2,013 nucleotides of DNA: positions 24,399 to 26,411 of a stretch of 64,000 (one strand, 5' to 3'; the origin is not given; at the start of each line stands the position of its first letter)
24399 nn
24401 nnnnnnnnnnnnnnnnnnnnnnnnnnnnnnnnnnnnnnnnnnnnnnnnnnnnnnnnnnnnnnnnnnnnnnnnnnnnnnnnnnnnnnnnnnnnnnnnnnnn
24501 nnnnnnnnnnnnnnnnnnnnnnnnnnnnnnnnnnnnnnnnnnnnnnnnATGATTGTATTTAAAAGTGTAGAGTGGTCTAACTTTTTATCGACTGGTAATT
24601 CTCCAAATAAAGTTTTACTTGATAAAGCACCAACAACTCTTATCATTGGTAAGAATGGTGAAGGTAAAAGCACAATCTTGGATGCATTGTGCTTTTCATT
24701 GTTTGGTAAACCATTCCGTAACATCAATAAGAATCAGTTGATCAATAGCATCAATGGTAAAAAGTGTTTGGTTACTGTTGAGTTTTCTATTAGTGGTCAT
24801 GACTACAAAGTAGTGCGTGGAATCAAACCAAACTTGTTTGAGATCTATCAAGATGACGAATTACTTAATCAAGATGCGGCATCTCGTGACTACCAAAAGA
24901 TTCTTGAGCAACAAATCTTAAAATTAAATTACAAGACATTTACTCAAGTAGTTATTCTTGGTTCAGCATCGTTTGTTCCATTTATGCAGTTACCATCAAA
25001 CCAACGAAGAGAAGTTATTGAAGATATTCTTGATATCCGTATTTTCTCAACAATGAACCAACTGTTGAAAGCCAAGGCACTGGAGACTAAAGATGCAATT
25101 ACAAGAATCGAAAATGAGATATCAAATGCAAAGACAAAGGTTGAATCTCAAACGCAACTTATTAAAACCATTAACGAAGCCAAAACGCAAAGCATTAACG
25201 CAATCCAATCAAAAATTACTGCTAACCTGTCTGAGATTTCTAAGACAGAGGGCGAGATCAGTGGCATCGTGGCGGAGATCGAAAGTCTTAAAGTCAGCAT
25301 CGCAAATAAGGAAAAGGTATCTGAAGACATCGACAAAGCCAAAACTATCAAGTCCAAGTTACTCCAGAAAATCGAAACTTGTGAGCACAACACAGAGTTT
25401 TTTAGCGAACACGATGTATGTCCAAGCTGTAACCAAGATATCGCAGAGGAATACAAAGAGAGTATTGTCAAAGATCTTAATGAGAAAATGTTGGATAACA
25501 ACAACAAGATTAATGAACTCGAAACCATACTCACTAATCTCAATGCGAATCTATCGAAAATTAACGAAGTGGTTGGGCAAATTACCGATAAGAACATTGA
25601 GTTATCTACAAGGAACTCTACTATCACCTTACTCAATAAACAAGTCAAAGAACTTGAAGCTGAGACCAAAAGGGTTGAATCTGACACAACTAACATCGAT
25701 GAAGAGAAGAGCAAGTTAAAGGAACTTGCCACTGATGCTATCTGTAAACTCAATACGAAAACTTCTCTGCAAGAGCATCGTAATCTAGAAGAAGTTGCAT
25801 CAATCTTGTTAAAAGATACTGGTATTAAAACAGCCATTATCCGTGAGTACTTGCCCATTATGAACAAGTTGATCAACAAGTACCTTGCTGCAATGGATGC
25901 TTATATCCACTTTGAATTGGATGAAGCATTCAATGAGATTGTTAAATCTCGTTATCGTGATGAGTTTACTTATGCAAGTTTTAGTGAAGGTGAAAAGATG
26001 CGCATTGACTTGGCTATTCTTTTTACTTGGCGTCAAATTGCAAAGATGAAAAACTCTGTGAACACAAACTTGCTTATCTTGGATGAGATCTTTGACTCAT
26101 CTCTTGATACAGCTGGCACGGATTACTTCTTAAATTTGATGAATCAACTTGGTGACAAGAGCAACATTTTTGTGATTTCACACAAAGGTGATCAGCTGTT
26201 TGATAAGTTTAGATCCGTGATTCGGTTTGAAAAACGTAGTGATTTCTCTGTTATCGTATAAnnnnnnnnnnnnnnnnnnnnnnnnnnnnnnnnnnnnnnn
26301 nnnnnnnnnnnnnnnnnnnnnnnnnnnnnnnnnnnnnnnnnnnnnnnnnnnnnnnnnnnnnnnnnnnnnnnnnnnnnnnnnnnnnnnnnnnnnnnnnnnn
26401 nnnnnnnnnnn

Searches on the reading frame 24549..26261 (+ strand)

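Call 8: search_protein_families(library=pfam, proteins=[window:24549-26261:+], max_evalue=0.01)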
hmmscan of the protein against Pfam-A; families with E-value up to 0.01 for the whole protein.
window:24549-26261:+ (570 aa): 7 families
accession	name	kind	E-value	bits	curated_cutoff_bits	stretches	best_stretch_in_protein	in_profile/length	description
PF02463.25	SMC_N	-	2.5e-17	63.5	40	1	5-550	3-202/220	RecF/RecN/SMC N terminal domain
PF13476.12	AAA_23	-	6.4e-10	40.4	27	1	10-199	5-201/201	AAA domain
PF13555.12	AAA_29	-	7.2e-07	29.3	27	1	24-61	19-56/61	P-loop containing region of AAA domain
PF13304.12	AAA_21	-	0.0007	20.2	27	0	30-67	2-37/304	AAA domain, putative AbiEii toxin, Type IV TA system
PF20492.3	ERM_helical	-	0.0038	17.7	40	1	340-397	17-74/120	Ezrin/radixin/moesin, alpha-helical domain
PF25199.1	nSTAND_NTPase5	-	0.0039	17.5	34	0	26-52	40-66/145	Novel STAND NTPase 5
PF04423.19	Rad50_zn_hook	-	0.0053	17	24.3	0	286-320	17-51/52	Rad50 zinc hook motif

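Call 9: search_protein_families(library=phrogs, proteins=[window:24549-26261:+], max_evalue=0.001)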
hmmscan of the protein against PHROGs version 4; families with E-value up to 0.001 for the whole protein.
window:24549-26261:+ (570 aa): 5 families
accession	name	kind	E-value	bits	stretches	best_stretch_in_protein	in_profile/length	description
phrog_77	-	DNA, RNA and nucleotide metabolism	3e-168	563.2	1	1-569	295-952/967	SbcC-like subunit of palindrome specific endonuclease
phrog_19980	-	unknown function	2.5e-16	60.2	1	31-416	31-443/1068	-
phrog_21388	-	DNA, RNA and nucleotide metabolism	8.8e-10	39.7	1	1-93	1-100/126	exonuclease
phrog_1499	-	unknown function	1.4e-08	35.5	1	4-401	5-333/427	-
phrog_28217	-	DNA, RNA and nucleotide metabolism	1.2e-06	28.3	1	28-83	24-79/806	DNA repair exonuclease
